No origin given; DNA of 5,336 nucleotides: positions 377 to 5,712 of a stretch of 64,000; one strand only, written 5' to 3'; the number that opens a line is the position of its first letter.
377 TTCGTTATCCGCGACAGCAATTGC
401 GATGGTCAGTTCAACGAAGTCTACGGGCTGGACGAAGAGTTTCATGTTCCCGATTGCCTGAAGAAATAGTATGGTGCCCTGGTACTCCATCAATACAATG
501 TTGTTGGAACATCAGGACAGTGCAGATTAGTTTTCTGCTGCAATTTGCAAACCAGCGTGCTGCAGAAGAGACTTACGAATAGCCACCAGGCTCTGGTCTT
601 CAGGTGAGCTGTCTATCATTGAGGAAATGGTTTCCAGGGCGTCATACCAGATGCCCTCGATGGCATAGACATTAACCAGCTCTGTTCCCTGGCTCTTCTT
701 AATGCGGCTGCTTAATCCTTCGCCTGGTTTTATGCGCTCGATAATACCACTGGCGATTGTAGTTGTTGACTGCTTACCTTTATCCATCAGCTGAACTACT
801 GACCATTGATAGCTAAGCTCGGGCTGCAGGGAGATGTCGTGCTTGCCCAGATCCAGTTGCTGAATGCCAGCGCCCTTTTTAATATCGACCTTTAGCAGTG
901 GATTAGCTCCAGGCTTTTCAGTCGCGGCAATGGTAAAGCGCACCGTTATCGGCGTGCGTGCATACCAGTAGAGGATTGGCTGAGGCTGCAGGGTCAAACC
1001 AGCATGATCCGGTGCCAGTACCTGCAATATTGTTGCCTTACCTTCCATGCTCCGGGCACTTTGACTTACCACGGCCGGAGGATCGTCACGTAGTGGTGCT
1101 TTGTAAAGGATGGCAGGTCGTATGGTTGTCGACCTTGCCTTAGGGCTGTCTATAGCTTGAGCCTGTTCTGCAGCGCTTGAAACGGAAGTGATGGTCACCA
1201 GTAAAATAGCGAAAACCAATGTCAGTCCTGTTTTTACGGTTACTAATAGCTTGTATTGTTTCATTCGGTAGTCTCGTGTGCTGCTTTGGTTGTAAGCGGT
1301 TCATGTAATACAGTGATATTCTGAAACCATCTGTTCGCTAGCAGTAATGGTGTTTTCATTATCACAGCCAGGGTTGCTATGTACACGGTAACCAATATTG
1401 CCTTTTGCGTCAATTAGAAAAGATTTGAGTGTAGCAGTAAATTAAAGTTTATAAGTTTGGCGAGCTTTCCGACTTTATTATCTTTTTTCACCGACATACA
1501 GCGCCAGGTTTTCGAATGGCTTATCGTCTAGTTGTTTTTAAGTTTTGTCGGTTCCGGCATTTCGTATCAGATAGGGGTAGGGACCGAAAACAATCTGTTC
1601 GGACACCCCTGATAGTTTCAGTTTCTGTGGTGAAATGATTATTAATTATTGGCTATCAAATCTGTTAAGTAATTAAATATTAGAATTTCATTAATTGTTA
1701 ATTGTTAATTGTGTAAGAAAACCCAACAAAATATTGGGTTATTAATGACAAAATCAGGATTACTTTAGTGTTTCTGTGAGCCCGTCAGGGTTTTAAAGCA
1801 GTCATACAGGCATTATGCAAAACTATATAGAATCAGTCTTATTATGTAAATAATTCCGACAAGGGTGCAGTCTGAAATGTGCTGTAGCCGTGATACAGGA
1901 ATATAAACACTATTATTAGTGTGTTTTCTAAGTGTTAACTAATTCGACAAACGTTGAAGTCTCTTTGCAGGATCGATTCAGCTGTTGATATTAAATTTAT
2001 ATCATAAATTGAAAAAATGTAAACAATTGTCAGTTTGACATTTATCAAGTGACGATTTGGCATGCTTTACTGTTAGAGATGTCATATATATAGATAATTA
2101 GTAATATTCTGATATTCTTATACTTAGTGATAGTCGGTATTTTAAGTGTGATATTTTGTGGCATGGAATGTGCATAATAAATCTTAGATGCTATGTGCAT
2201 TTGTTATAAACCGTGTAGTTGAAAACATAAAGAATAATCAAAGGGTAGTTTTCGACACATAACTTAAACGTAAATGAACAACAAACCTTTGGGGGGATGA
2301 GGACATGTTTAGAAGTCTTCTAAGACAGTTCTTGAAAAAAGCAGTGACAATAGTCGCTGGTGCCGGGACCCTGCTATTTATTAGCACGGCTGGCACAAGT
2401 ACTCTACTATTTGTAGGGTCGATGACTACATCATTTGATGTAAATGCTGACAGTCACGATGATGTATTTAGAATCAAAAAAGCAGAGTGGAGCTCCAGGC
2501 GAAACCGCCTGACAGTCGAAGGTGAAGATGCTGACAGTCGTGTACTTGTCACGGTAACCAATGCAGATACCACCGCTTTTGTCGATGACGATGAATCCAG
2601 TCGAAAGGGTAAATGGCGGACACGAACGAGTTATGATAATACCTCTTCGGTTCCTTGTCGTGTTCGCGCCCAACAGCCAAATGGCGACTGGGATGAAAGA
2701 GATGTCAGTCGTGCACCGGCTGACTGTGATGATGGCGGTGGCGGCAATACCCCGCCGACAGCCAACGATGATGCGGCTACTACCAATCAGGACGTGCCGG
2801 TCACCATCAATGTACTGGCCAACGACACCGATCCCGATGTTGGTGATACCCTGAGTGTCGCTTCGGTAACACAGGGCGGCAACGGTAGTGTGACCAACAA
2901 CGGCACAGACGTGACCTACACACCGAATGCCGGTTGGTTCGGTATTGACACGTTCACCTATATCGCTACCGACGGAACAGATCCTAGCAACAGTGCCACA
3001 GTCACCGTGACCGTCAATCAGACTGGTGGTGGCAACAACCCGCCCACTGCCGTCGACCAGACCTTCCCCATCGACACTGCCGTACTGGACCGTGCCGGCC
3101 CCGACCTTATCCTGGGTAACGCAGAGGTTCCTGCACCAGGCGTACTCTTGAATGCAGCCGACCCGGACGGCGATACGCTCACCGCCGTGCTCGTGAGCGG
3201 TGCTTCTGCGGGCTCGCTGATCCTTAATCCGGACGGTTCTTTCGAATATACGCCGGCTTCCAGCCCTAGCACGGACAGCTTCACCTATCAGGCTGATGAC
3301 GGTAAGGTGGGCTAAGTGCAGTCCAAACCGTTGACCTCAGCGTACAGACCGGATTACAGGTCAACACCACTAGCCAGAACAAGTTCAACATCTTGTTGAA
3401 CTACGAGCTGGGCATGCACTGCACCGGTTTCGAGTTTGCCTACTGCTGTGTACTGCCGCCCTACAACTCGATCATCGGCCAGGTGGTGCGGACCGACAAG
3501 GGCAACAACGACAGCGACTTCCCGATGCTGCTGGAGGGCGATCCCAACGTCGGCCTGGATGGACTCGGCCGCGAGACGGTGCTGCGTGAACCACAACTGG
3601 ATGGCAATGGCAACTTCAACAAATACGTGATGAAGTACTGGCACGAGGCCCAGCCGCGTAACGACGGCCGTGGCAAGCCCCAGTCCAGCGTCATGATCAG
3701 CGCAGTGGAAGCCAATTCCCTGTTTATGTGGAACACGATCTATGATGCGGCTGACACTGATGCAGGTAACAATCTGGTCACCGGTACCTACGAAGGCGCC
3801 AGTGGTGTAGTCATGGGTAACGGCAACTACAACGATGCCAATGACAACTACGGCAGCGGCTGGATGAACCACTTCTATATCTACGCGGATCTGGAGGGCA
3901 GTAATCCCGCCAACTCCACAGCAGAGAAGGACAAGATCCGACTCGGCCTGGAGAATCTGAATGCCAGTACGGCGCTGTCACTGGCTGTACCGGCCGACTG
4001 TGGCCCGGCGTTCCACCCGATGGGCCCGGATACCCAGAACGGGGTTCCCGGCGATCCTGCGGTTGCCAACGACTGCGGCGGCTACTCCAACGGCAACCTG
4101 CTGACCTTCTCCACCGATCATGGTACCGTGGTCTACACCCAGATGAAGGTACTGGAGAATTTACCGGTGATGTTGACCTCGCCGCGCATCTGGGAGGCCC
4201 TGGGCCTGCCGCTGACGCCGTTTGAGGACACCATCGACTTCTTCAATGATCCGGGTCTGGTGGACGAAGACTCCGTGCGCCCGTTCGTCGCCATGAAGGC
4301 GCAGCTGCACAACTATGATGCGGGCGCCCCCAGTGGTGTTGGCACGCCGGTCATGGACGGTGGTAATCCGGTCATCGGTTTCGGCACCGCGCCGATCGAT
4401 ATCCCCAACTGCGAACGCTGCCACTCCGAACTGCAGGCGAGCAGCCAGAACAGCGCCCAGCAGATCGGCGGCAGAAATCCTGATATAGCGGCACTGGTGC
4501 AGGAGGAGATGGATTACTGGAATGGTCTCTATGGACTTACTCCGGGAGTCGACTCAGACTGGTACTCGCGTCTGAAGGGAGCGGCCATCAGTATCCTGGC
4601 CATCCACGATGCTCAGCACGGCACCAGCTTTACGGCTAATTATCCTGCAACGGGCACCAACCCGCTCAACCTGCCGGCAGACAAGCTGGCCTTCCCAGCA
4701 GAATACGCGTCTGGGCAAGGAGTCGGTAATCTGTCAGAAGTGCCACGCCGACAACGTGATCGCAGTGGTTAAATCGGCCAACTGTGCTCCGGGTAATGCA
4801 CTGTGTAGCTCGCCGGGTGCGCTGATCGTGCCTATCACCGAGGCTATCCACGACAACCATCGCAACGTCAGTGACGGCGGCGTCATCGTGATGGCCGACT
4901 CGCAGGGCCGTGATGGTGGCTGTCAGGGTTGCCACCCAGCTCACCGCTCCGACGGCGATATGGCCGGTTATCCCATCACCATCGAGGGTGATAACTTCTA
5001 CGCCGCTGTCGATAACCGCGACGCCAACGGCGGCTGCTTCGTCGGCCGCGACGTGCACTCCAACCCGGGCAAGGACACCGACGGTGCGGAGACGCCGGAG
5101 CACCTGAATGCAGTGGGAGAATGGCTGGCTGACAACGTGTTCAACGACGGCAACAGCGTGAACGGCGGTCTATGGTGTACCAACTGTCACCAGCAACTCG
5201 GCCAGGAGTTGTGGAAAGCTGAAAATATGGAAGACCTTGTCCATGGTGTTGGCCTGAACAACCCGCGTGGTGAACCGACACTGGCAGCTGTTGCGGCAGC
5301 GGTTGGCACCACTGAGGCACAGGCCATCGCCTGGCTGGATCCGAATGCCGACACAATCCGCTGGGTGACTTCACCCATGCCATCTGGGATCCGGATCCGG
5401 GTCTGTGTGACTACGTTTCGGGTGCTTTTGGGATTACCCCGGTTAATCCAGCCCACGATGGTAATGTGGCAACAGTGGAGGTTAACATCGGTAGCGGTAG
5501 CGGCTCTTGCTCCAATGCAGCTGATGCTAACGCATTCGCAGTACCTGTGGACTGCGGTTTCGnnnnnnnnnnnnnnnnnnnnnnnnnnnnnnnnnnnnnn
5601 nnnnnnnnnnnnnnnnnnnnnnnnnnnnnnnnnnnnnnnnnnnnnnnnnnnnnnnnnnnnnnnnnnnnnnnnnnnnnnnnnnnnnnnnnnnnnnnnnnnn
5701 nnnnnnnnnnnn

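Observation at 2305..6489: Giant surface cadherin-like / nine-haem cytochrome c gene split into five pieces that alternate between two reading frames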

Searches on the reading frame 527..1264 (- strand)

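Call 17: search_protein_families(library=pfam, proteins=[window:527-1264:-], max_evalue=0.001)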
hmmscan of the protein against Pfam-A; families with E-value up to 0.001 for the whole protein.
window:527-1264:- (245 aa): 1 family
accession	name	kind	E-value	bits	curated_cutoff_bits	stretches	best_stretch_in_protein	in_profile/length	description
PF06051.17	DUF928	-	5.9e-28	98.3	26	1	75-243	12-180/184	Domain of Unknown Function (DUF928)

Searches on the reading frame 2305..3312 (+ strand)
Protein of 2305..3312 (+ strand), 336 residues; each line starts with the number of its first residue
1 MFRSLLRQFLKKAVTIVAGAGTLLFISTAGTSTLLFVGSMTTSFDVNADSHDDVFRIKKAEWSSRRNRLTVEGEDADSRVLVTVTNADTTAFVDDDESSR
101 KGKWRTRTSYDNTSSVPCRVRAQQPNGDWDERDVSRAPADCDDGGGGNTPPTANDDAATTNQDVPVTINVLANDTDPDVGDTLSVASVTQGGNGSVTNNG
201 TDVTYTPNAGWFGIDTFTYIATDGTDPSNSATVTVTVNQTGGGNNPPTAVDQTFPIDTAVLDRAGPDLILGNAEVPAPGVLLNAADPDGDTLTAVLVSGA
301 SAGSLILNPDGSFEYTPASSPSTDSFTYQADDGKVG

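Call 4: search_protein_families(library=pfam, proteins=[window:2305-3312:+], max_evalue=1)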
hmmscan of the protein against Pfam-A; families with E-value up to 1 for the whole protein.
window:2305-3312:+ (336 aa): 3 families
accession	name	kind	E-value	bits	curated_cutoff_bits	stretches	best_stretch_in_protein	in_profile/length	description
PF17963.7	Big_9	-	1e-31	110.1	23.6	2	148-236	1-89/89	Bacterial Ig domain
PF17803.7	Cadherin_4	-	1.4e-26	93.2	25.1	2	146-206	9-70/71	Bacterial cadherin-like domain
PF17892.7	Cadherin_5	-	4.2e-26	91.1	26.5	2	148-238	2-98/98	Cadherin-like domain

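Call 5: search_protein_families(library=ncbifam, proteins=[window:2305-3312:+], max_evalue=1)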
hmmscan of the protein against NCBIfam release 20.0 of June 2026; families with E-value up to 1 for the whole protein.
window:2305-3312:+ (336 aa): 3 families
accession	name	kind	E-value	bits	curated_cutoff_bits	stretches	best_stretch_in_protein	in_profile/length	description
NF012211.1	tand_rpt_95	domain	4.4e-23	81.1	90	2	159-253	1-97/98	tandem-95 repeat protein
TIGR01965.1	VCBS_repeat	domain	0.059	13.5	15.5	1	284-320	6-44/99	VCBS domain-containing protein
TIGR04212.1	GlyGly_RbtA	equivalog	0.11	10.7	295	1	192-238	517-565/605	rhombotarget A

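Call 12: find_encoding_contigs(protein=window:2305-3312:+, flank=10000, max_places=4)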
Protein window:2305-3312:+ (336 aa): no gene with exactly this product is on record in the collection.

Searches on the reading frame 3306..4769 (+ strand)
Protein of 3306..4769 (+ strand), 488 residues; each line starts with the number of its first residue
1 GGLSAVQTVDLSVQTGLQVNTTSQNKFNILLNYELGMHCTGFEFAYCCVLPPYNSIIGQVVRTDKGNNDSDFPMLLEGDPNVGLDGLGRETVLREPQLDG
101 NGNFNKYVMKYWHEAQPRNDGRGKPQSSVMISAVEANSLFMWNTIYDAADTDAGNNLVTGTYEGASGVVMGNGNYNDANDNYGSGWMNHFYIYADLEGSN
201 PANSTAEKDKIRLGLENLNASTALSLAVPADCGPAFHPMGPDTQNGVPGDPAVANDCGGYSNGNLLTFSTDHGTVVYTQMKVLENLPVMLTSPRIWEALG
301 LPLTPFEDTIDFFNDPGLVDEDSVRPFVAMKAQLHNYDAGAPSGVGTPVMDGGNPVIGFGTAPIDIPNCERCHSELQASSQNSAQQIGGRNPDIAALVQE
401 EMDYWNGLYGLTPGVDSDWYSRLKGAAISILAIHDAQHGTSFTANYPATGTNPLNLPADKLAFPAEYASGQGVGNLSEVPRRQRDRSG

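Call 4: search_protein_families(library=pfam, proteins=[window:3306-4769:+], max_evalue=1)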
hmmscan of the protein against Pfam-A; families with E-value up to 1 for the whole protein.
window:3306-4769:+ (488 aa): 0 families

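Call 5: search_protein_families(library=ncbifam, proteins=[window:3306-4769:+], max_evalue=1)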
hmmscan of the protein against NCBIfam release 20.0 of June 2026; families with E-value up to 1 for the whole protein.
window:3306-4769:+ (488 aa): 0 families

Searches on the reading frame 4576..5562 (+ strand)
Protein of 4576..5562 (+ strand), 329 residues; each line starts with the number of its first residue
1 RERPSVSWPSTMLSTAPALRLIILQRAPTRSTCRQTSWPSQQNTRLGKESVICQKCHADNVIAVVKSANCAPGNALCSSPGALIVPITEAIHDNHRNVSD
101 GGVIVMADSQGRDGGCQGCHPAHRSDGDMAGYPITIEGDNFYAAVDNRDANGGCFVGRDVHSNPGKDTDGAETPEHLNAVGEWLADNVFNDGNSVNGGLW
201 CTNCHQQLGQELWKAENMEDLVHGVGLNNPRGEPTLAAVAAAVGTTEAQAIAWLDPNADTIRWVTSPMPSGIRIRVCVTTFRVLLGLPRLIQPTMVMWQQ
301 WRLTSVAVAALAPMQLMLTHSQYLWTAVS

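Call 4: search_protein_families(library=pfam, proteins=[window:4576-5562:+], max_evalue=1)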
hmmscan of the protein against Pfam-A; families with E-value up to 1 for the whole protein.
window:4576-5562:+ (329 aa): 8 families
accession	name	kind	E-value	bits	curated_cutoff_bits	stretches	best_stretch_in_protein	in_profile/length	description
PF14522.11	Cytochrome_C7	-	0.00069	19.8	24.8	0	49-70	43-62/67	Cytochrome c7 and related cytochrome c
PF09699.15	Paired_CXXCH_1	-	0.0029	17.7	20.6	1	113-127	6-20/41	Doubled CXXCH motif (Paired_CXXCH_1)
PF19716.4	DUF6211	-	0.094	13.6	25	1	223-272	43-91/92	Family of unknown function (DUF6211)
PF22113.1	Mtrc-MtrF_II-IV_dom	-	0.13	12.2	30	1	51-123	82-166/176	Outer membrane cytochrome MtrC/MtrF-like, domains II/IV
PF14537.11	Cytochrom_c3_2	-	0.19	12.7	25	0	187-207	46-66/79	Cytochrome c3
PF03150.19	CCP_MauG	-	0.21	12.6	25.6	0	189-243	11-63/149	Di-haem cytochrome c peroxidase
PF02879.22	PGM_PMM_II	-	0.22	12.5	29.3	1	224-261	58-96/103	Phosphoglucomutase/phosphomannomutase, alpha/beta/alpha domain II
PF10058.14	Zn_ribbon_10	-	0.23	11.7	24.2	0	50-63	22-35/54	ER junction formation factor lunapark, zinc ribbon finger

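Call 5: search_protein_families(library=ncbifam, proteins=[window:4576-5562:+], max_evalue=1)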
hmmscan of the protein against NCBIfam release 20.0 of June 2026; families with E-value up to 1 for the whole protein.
window:4576-5562:+ (329 aa): 2 families
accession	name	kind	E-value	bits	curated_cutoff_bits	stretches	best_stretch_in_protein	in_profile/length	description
TIGR01905.1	paired_CXXCH_1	subfamily_domain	0.0035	17.2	25.2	1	113-127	6-20/41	doubled CXXCH domain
NF041895.1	choice_anch_V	domain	0.32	11.1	42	0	192-209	18-35/150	choice-of-anchor V domain-containing protein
